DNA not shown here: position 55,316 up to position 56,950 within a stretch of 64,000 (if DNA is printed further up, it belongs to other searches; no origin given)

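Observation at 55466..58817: Three-gene extracytoplasmic glycosylation module: Wzx-type flippase, DPM-synthase-like GT2, PMT/ArnT-like GT-C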

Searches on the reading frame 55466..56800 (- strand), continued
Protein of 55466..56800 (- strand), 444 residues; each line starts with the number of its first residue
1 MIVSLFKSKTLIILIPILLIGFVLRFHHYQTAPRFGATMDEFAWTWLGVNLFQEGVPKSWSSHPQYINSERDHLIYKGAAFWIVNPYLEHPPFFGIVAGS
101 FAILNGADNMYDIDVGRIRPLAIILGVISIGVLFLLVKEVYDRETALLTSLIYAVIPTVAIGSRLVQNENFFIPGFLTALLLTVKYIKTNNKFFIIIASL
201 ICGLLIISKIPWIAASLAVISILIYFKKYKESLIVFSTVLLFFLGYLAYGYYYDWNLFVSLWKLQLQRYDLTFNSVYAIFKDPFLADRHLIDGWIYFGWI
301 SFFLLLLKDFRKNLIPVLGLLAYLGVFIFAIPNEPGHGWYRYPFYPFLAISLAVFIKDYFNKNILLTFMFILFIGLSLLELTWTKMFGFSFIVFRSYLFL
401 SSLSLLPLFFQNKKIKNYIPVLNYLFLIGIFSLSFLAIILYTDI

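Call 45: find_encoding_contigs(protein=P0075, flank=10000, max_places=1)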
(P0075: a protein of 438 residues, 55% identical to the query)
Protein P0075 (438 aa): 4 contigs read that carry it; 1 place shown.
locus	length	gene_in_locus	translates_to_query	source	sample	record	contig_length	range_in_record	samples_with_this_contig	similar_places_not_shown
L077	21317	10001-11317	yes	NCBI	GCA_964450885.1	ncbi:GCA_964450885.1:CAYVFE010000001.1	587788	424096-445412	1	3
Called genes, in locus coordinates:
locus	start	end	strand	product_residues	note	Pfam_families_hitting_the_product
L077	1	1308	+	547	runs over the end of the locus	PF02366:PMT, PF13231:PMT_2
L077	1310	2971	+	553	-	PF02366:PMT, PF13231:PMT_2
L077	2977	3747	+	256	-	PF00535:Glycos_transf_2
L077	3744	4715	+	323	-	PF01073:3Beta_HSD, PF01370:Epimerase, PF02719:Polysacc_synt_2, PF04321:RmlD_sub_bind, PF05368:NmrA (weak), PF07993:NAD_binding_4 (faint), PF13460:NAD_binding_10, PF16363:GDP_Man_Dehyd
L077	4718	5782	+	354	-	-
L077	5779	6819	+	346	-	PF13439:Glyco_transf_4, PF13579:Glyco_trans_4_4 (faint), PF00534:Glycos_transf_1, PF13692:Glyco_trans_1_4, PF13524:Glyco_trans_1_2, PF20706:GT4-conflict (weak)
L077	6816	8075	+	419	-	PF01943:Polysacc_synt (weak), PF13440:Polysacc_synt_3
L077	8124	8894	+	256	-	PF00535:Glycos_transf_2, PF10111:Glyco_tranf_2_2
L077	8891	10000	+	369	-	PF13439:Glyco_transf_4, PF20706:GT4-conflict, PF00534:Glycos_transf_1, PF13692:Glyco_trans_1_4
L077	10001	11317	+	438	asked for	PF13231:PMT_2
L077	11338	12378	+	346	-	PF13641:Glyco_tranf_2_3 (weak), PF13704:Glyco_tranf_2_4 (faint), PF00535:Glycos_transf_2, PF10111:Glyco_tranf_2_2 (weak)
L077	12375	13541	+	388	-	PF01041:DegT_DnrJ_EryC1, PF01053:Cys_Met_Meta_PP (weak)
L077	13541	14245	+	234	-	PF01209:Ubie_methyltran, PF02353:CMAS (weak), PF03141:Methyltransf_29 (weak), PF08241:Methyltransf_11, PF08242:Methyltransf_12, PF13489:Methyltransf_23, PF13649:Methyltransf_25, PF13847:Methyltransf_31, +2 more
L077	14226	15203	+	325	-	PF00535:Glycos_transf_2, PF10111:Glyco_tranf_2_2 (faint), PF13641:Glyco_tranf_2_3 (weak)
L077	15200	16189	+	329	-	PF00535:Glycos_transf_2, PF13704:Glyco_tranf_2_4 (faint)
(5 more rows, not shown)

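Call 53: find_encoding_contigs(protein=window:55466-56800:-, flank=10000, max_places=2)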
Protein window:55466-56800:- (444 aa): no gene with exactly this product is on record in the collection.

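Call 59: search_protein_families(library=pfam, alignment_id=A4, max_evalue=0.0001)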
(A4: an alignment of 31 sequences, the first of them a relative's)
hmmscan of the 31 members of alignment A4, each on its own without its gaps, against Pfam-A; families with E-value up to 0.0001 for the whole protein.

A. member 1, L070:7710-8582:- (291 aa): 6 families
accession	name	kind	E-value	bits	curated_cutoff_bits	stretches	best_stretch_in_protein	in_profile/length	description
PF01370.27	Epimerase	-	3.7e-51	174.3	20.9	1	5-217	1-240/240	NAD dependent epimerase/dehydratase family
PF16363.11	GDP_Man_Dehyd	-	1.3e-44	153.5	27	1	44-282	68-332/332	GDP-mannose 4,6 dehydratase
PF04321.23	RmlD_sub_bind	-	1e-18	67.9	27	1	4-179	2-174/287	RmlD substrate binding domain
PF01073.25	3Beta_HSD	-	2e-15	57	22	1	39-209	53-235/280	3-beta hydroxysteroid dehydrogenase/isomerase family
PF07993.18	NAD_binding_4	-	2.5e-13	50.2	20.1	1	49-163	86-218/258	Male sterility protein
PF02719.21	Polysacc_synt_2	-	1.2e-12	48.1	20.2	1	39-237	62-249/293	Polysaccharide biosynthesis protein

B. families by the number of members that match (of 31 scanned): 38 families (the first 25 are shown)
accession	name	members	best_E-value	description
PF13231.12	PMT_2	5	8.8e-11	Dolichyl-phosphate-mannose-protein mannosyltransferase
PF13649.12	Methyltransf_25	3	5.4e-14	Methyltransferase domain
PF08241.18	Methyltransf_11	3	6.8e-14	Methyltransferase domain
PF00908.23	dTDP_sugar_isom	2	6.7e-64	dTDP-4-dehydrorhamnose 3,5-epimerase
PF05523.17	FdtA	2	5.9e-48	WxcM-like, C-terminal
PF00132.30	Hexapep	2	2.9e-23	Bacterial transferase hexapeptide (six repeats)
PF13489.12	Methyltransf_23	2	1.8e-18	Methyltransferase domain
PF13847.12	Methyltransf_31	2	1.1e-17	Methyltransferase domain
PF08242.18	Methyltransf_12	2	6e-14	Methyltransferase domain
PF14602.12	Hexapep_2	2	1.3e-12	Hexapeptide repeat of succinyl-transferase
PF25084.1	LbH_EIF2B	2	3e-09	EIF2B subunit epsilon LbH domain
PF02353.26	CMAS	2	3.4e-09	Mycolic acid cyclopropane synthetase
PF01041.23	DegT_DnrJ_EryC1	1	1.1e-99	DegT/DnrJ/EryC1/StrS aminotransferase family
PF01370.27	Epimerase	1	3.7e-51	NAD dependent epimerase/dehydratase family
PF08484.17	Methyltransf_14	1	1.6e-47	C-methyltransferase C-terminal domain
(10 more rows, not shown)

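Call 66: search_solved_structures(query=A1, max_evalue=10, show_alignments=4)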
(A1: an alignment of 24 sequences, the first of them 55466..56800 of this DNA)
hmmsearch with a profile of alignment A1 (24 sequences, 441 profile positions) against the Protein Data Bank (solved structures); distinct sequences matched with E-value up to 10: 0.
